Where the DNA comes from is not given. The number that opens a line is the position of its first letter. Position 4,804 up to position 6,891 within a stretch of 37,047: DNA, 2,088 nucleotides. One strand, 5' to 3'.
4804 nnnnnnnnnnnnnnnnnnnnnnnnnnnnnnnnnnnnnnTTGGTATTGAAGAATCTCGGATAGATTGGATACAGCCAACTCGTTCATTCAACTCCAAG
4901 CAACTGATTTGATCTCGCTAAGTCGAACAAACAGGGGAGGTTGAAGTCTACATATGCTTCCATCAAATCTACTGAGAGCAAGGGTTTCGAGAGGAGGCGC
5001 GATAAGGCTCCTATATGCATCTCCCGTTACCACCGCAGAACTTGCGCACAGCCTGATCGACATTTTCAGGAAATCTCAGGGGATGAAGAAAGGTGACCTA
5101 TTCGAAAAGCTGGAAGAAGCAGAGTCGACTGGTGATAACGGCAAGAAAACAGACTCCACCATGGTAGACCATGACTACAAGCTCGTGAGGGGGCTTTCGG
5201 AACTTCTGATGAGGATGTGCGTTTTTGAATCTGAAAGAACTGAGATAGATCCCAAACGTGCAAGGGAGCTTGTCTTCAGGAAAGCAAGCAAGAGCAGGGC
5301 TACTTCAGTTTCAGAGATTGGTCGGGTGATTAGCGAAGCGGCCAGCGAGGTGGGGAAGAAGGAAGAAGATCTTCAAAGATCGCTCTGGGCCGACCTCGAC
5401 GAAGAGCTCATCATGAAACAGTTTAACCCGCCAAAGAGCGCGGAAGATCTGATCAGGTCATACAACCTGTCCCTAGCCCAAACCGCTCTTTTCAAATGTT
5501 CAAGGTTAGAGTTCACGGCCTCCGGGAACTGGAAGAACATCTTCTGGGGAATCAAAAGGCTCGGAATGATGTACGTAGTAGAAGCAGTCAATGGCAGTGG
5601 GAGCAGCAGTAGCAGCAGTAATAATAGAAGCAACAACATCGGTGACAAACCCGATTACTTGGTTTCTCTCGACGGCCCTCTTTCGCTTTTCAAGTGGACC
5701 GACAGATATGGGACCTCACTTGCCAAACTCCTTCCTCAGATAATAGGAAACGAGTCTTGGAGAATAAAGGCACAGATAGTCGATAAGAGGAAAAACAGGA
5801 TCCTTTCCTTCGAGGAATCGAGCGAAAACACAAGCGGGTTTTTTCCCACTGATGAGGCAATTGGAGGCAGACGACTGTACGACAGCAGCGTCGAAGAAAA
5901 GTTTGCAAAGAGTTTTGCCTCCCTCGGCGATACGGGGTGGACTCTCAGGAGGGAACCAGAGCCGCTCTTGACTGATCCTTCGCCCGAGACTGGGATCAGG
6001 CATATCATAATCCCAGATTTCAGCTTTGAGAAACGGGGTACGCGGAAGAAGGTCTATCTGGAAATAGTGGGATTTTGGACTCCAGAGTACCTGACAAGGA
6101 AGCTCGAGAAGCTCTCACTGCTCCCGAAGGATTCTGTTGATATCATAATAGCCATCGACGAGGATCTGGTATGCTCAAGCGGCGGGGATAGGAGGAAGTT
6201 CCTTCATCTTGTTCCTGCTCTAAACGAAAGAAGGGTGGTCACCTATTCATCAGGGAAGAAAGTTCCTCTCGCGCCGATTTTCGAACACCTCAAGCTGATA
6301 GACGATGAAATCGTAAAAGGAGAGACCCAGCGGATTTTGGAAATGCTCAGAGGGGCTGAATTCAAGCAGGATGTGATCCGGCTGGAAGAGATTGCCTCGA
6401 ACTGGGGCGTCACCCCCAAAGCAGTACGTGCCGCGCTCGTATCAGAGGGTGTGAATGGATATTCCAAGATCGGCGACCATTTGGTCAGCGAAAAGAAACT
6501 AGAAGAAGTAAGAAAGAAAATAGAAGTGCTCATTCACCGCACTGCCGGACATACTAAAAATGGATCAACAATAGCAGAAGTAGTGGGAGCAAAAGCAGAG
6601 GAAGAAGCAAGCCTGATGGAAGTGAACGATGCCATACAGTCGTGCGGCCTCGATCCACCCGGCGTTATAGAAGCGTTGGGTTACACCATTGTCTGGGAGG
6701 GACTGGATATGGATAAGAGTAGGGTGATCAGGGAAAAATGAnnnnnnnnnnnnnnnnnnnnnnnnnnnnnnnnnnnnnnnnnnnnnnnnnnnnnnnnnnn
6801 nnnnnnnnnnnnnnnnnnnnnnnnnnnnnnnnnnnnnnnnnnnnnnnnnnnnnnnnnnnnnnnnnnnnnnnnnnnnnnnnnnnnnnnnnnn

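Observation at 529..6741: SWIM finger + protease-less BrxL-like AAA+ + XPB helicase + Bax1 nuclease in one co-directional cluster: candidate undescribed DNA-surveillance/defence system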

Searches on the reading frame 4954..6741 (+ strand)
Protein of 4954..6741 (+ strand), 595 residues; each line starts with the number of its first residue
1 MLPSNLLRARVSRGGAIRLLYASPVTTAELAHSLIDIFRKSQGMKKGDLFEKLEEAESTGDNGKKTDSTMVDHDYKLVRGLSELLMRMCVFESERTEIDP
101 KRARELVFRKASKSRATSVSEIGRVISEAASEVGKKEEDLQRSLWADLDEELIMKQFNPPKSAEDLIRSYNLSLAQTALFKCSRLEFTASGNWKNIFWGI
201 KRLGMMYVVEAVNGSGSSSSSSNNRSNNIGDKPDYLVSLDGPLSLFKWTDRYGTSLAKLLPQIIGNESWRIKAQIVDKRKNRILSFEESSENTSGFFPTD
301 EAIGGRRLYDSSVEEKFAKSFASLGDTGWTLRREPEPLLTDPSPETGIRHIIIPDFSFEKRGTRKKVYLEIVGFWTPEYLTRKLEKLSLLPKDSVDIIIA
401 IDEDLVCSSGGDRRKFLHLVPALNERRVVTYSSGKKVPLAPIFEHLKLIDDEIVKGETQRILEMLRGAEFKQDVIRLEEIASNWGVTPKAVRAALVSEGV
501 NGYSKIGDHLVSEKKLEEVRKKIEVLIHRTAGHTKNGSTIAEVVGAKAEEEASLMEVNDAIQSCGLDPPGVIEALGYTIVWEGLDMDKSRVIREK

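Call 3: search_protein_families(library=pfam, proteins=[window:4954-6741:+], max_evalue=0.01)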
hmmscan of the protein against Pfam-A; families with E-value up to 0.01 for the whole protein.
window:4954-6741:+ (595 aa): 1 family
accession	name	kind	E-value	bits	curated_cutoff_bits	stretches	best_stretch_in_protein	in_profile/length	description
PF05626.16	DUF790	-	1.5e-101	340.4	28.8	1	1-411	1-363/387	Protein of unknown function (DUF790)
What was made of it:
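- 4954..6741 (+): Bax1/DUF790 nuclease (595 aa), with a low-complexity insert and a C-terminal domain. Pfam DUF790, E=1.5e-101 (call 3).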

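Call 4: search_protein_families(library=ncbifam, proteins=[window:4954-6741:+], max_evalue=0.01)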
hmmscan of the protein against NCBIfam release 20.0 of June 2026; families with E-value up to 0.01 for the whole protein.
window:4954-6741:+ (595 aa): 2 families
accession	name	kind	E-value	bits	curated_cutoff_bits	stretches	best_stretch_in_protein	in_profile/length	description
NF053695.1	EndNBax1SULTO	equivalog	2.1e-72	244.4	500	2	238-522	192-437/478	endonuclease Bax1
NF053694.1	EndNBax1ARCFU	equivalog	3.2e-70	236.8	500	1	1-405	1-342/342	endonuclease Bax1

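Call 5: search_protein_families(library=padloc, proteins=[window:4954-6741:+], max_evalue=0.01)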
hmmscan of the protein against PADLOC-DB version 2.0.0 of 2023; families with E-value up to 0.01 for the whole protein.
window:4954-6741:+ (595 aa): 0 families

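Call 30: find_homologous_proteins(query=window:4954-6741:+, max_evalue=1e-20)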
Query window:4954-6741:+ (595 aa): 2034 proteins with E <= 1e-20 among 8000 candidates; the best 120 are listed.
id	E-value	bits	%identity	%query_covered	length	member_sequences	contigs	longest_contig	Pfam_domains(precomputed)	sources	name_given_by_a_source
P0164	3.2e-281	952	77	97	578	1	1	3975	PF05626.17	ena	-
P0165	1.0e-280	951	77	97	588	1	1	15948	PF05626.17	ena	-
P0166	2.1e-278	943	76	97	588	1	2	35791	PF05626.17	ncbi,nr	ncbi:MAG: DUF790 family protein [Nitrososphaerota archaeon]|nr:DUF790 family protein [Nitrososphaero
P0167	3.3e-273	926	76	97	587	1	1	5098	PF05626.17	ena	-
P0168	1.1e-256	871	75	91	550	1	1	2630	PF05626.17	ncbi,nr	ncbi:MAG: DUF790 family protein, partial [Thaumarchaeota archaeon]|nr:DUF790 family protein [Nitroso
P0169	4.2e-222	757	78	76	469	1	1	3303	PF05626.17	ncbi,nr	ncbi:MAG: DUF790 family protein, partial [Nitrososphaerota archaeon]|nr:DUF790 family protein [Nitro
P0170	3.1e-129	450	45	100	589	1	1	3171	PF05626.17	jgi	jgi:uncharacterized protein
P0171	2.9e-125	437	46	99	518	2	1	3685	PF05626.17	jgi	jgi:predicted nuclease of restriction endonuclease-like RecB superfamily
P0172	7.4e-124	433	45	99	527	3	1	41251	PF05626.17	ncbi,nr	ncbi:MAG: DUF790 family protein [Thaumarchaeota archaeon]|nr:DUF790 family protein [Nitrososphaerota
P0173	1.3e-123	432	45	97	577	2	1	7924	PF05626.17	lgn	-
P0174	3.2e-123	431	44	100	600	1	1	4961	PF05626.17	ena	-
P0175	5.7e-122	426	45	97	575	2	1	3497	PF05626.17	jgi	-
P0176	1.3e-121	425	46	88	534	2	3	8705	PF05626.17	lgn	-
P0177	3.8e-119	417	44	99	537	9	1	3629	PF05626.17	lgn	-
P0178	1.7e-118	415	43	98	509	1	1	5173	PF05626.17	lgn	-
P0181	2.0e-116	408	43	99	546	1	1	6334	PF05626.17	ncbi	-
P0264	1.1e-105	373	42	99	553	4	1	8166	PF05626.17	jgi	jgi:predicted nuclease of restriction endonuclease-like RecB superfamily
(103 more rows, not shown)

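Call 31: find_encoding_contigs(protein=P0166, flank=10000, max_places=3)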
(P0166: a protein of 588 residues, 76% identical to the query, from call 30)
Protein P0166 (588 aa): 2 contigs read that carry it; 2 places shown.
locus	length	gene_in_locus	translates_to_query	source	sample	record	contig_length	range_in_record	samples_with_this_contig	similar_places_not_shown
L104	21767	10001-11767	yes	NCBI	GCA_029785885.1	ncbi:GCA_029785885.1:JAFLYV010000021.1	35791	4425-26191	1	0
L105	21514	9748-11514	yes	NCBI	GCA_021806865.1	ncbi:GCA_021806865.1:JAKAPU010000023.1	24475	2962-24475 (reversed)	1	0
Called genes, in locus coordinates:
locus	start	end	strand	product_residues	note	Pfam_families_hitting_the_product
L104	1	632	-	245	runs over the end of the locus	PF12138:Spherulin4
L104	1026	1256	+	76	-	PF26688:RHH_12 (weak)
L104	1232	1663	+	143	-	PF01850:PIN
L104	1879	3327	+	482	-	-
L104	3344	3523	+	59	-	-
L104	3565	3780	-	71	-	-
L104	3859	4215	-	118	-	-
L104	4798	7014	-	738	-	-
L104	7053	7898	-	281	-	PF00705:PCNA_N, PF02144:Rad1 (weak), PF02747:PCNA_C (weak)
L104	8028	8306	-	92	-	-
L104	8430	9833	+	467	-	PF18458:XPB_DRD, PF00270:DEAD, PF04851:ResIII, PF16203:ERCC3_RAD25_C, PF00271:Helicase_C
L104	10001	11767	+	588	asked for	PF05626:DUF790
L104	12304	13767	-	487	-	PF00083:Sugar_tr, PF07690:MFS_1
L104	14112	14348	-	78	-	-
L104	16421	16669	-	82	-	PF14452:Multi_ubiq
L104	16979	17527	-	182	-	-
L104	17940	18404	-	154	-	-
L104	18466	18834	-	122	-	-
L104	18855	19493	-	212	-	-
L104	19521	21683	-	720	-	-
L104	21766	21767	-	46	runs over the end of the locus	-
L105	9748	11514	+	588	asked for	PF05626:DUF790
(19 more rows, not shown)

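Call 32: find_encoding_contigs(protein=P0165, flank=10000, max_places=3)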
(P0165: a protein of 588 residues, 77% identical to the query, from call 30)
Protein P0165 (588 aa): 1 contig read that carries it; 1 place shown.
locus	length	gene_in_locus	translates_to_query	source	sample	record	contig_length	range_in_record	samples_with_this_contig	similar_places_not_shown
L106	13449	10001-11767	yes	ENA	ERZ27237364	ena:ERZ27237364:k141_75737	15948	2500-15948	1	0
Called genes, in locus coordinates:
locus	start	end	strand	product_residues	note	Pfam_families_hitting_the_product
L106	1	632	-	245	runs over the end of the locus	PF12138:Spherulin4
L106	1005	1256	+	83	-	PF26688:RHH_12 (weak)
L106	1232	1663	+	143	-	PF01850:PIN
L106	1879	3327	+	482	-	-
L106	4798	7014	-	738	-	PF00488:MutS_V (weak)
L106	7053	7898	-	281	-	PF00705:PCNA_N, PF02144:Rad1 (weak), PF02747:PCNA_C (weak)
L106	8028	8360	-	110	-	-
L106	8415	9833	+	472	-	PF18458:XPB_DRD, PF04851:ResIII, PF00270:DEAD, PF16203:ERCC3_RAD25_C, PF00271:Helicase_C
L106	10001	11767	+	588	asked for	PF05626:DUF790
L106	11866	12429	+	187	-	-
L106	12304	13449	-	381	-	?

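Call 36: find_encoding_contigs(protein=P0264, flank=10000, max_places=4)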
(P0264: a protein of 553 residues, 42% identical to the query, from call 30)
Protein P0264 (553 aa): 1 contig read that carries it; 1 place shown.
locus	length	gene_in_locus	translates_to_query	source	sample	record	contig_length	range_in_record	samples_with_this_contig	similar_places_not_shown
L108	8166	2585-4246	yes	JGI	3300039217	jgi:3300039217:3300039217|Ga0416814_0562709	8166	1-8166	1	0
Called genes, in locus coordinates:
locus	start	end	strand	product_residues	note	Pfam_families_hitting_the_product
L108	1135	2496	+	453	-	PF18458:XPB_DRD, PF04851:ResIII, PF00270:DEAD, PF16203:ERCC3_RAD25_C, PF00271:Helicase_C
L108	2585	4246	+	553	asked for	PF05626:DUF790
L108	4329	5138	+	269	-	-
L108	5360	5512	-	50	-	-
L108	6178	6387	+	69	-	-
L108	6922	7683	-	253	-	-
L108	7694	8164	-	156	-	?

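Call 37: find_encoding_contigs(protein=P0181, flank=10000, max_places=3)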
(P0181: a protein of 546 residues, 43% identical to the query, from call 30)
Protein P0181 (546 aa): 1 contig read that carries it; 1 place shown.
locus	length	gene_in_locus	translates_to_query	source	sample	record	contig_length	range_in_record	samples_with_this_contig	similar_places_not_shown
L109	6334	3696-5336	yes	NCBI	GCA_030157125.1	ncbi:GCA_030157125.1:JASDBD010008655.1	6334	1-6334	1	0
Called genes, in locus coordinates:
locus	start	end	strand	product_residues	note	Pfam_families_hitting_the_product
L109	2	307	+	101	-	?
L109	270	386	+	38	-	-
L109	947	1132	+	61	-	-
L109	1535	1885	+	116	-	PF01329:Pterin_4a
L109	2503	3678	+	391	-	PF00270:DEAD, PF04851:ResIII, PF16203:ERCC3_RAD25_C, PF00271:Helicase_C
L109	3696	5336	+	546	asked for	PF05626:DUF790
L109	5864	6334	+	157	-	?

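Call 56: search_protein_families(library=pfam, proteins=[L104:4798-7014:-], max_evalue=0.01)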
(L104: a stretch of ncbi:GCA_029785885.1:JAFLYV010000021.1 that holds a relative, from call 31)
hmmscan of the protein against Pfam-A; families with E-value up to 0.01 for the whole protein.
L104:4798-7014:- (738 aa): 3 families
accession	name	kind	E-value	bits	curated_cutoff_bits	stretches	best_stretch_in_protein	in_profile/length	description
PF00488.27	MutS_V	-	9.1e-05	22.9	30.2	1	519-599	2-86/188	MutS domain V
PF13401.12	AAA_22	-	0.00068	20.4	27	0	515-627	5-120/130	AAA domain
PF13521.12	AAA_28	-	0.0091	16.7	27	0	518-538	2-22/164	AAA domain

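Call 66: search_solved_structures(query=window:4954-6741:+, max_evalue=0.001, show_alignments=2)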
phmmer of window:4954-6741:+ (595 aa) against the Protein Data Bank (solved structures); distinct sequences matched with E-value up to 0.001: 5.
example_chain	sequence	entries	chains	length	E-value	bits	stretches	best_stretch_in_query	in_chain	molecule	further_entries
8gy8_A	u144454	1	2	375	3.1e-44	154.9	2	1-212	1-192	Putative translation initiation factor (IF-2 homolog)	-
6p66_B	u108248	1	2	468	3.7e-44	154.6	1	1-405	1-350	DNA endonuclease Bax1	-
6p4o_B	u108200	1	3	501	1.2e-43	153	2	239-521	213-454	Endonuclease Bax1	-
6p4f_B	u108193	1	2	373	1.7e-43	152.5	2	239-405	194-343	Endonuclease Bax1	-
6p4w_B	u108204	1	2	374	1.7e-43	152.5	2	239-405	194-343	Endonuclease Bax1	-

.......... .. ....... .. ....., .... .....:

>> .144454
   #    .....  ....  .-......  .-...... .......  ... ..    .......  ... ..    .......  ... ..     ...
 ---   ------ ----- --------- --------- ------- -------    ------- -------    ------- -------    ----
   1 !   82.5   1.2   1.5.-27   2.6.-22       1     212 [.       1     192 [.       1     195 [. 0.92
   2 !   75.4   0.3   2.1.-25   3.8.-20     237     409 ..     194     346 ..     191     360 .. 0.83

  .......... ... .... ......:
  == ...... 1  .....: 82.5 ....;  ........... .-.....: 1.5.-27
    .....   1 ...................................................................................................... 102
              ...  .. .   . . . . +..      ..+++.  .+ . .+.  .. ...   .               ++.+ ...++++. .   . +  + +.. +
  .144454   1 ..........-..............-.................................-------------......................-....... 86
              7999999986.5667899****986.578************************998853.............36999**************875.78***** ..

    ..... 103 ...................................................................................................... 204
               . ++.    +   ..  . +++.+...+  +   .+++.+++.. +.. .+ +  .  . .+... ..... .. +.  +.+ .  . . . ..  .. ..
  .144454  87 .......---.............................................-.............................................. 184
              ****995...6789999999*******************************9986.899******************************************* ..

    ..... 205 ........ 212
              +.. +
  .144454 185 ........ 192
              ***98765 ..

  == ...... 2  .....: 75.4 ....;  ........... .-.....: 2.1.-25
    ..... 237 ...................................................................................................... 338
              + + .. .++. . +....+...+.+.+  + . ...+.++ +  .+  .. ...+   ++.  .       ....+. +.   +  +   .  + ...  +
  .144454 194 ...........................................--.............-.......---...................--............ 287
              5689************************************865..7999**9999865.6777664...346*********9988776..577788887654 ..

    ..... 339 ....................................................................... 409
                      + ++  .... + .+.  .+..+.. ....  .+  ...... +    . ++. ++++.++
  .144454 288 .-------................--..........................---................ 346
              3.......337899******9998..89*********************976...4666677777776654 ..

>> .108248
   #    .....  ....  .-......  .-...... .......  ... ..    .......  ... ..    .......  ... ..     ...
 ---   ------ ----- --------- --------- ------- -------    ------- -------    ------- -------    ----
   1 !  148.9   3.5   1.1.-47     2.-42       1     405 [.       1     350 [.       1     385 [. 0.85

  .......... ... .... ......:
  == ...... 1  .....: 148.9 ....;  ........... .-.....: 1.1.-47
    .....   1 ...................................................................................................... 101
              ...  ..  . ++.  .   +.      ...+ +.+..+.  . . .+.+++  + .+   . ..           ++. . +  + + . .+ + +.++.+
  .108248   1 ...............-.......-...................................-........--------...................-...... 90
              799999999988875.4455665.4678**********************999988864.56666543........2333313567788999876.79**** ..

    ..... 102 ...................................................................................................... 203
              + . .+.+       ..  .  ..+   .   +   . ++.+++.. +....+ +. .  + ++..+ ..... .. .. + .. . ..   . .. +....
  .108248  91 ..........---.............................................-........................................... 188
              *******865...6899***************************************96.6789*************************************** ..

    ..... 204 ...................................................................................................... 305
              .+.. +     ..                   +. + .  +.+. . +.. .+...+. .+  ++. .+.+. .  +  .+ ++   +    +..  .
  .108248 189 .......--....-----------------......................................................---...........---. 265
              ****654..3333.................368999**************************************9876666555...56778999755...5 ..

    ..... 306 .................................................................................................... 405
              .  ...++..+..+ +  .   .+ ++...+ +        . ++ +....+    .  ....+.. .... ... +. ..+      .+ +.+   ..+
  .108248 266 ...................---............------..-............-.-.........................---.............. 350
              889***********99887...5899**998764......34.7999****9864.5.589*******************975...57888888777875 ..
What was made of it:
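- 4954..6741 (+): PDB Bax1 chains 6P66_B and 6P4O_B (call 66).
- Checked: It matches Bax1 structures 6P66_B and 6P4O_B, and the IPDF............ nuclease motif is kept (call 66).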

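Call 71: search_protein_families(library=ncbifam, proteins=[L104:7053-7898:-], max_evalue=0.01)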
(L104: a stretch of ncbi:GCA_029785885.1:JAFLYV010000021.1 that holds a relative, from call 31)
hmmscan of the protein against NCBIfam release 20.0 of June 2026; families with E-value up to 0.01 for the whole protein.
L104:7053-7898:- (281 aa): 6 families
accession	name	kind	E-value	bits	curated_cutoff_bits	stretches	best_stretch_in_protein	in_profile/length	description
NF002221.0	PRK01115.1-4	subfamily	4.3e-40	137.6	239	1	27-279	10-247/248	DNA polymerase sliding clamp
NF002219.0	PRK01115.1-2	equivalog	1e-37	129.9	293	1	22-279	4-245/247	DNA polymerase sliding clamp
NF002220.0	PRK01115.1-3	subfamily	1e-36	126.8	284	1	27-279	8-245/246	DNA polymerase sliding clamp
NF002222.0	PRK01115.1-5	subfamily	2.9e-36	125.2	207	1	27-279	8-242/245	DNA polymerase sliding clamp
TIGR00590.1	pcna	equivalog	1.4e-26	93.6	99.1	1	24-281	6-257/259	proliferating cell nuclear antigen (pcna)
NF002218.0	PRK01115.1-1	equivalog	6.1e-25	87.9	267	1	27-278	9-248/249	DNA polymerase sliding clamp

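Call 86: search_dna_similar(query=window:4954-6741:+, collection=plasmids, mode=protein, max_rows=15)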
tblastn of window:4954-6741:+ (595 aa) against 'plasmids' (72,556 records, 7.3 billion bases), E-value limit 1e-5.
Records with a match: 42; places in all: 48; records where one place covers at least 80% of the query: 1.
Best place of each record, by identity: <60% 42.
By first word of the organism name: Deinococcus 12; Halobacterium 7; Natrinema 5; Natribaculum 3; Haloplanus 3; Halovenus 2; Haloferax 1; halophilic 1; Halococcus 1; Natronobeatus 1; and 6 more.
By predicted mobility (MOB-suite, as given by PLSDB): non-mobilizable 40; mobilizable 2.
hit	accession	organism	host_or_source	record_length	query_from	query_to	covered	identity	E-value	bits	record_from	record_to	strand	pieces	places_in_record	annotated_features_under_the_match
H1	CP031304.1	Natrinema thermotolerans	Cell culture,Korean salt-fermented food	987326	1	584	98%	30.3%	3e-47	186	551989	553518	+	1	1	DUF790 family protein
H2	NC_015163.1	Deinococcus proteolyticus MRP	feces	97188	1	411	69%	31.6%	2e-34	147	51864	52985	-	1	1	DUF790 family protein | DEAD/DEAH box helicase family protein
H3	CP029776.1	Deinococcus actinosclerus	mixed culture,wastewater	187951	1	411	69%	31.5%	6e-37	155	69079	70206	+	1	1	hypothetical protein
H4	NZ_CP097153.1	Deinococcus sp. QL22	-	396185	1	411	69%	31.3%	8e-35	148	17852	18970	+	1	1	DUF790 family protein | DEAD/DEAH box helicase family protein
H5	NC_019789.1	Deinococcus peraridilitoris DSM 19664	-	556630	1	411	69%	31.1%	3e-29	131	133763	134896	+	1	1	DUF790 family protein | DEAD/DEAH box helicase family protein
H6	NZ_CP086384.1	Deinococcus radiophilus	Harpadon nehereus,cell culture,2 Mrad ...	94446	1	411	69%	31.1%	1e-31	138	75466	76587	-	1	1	DUF790 family protein | DEAD/DEAH box helicase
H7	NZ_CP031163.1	Deinococcus wulumuqiensis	cell culture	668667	1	411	69%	30.8%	8e-33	142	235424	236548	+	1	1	DUF790 family protein | DEAD/DEAH box helicase family protein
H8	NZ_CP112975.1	Halovenus salina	cell cuture,Isla Bacuta saltern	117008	1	409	69%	30.8%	2e-35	150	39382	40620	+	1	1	DUF790 family protein | DEAD/DEAH box helicase family protein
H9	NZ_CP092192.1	Deinococcus sp. KNUC1210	Setaria viridis,cell ...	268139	1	411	69%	30.6%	2e-33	144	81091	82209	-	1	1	DUF790 family protein | DEAD/DEAH box helicase family protein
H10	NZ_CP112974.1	Halovenus salina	cell cuture,Isla Bacuta saltern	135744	1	409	69%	30.6%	2e-35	150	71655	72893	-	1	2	DUF790 family protein | DEAD/DEAH box helicase family protein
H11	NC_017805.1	Deinococcus gobiensis I-0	-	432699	1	411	69%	30.4%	8e-32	139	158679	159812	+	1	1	DUF790 family protein | DEAD/DEAH box helicase family protein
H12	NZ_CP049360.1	Deinococcus wulumuqiensis R12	cell culture,soil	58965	1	411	69%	30.3%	5e-32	140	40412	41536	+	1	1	DUF790 family protein | DEAD/DEAH box helicase family protein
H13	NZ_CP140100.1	Deinococcus sp. AB2017081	pure culture,soil near an iron factory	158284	1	411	69%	30.3%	2e-31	138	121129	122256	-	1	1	DUF790 family protein | DEAD/DEAH box helicase family protein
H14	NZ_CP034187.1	Deinococcus psychrotolerans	whole organism,R2A medium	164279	1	411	69%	30.0%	9e-31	136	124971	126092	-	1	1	DUF790 family protein | DEAD/DEAH box helicase family protein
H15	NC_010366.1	Halobacterium salinarum NRC-34001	-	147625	1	409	69%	29.2%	3e-33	144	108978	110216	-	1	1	DUF790 family protein | DEAD/DEAH box helicase family protein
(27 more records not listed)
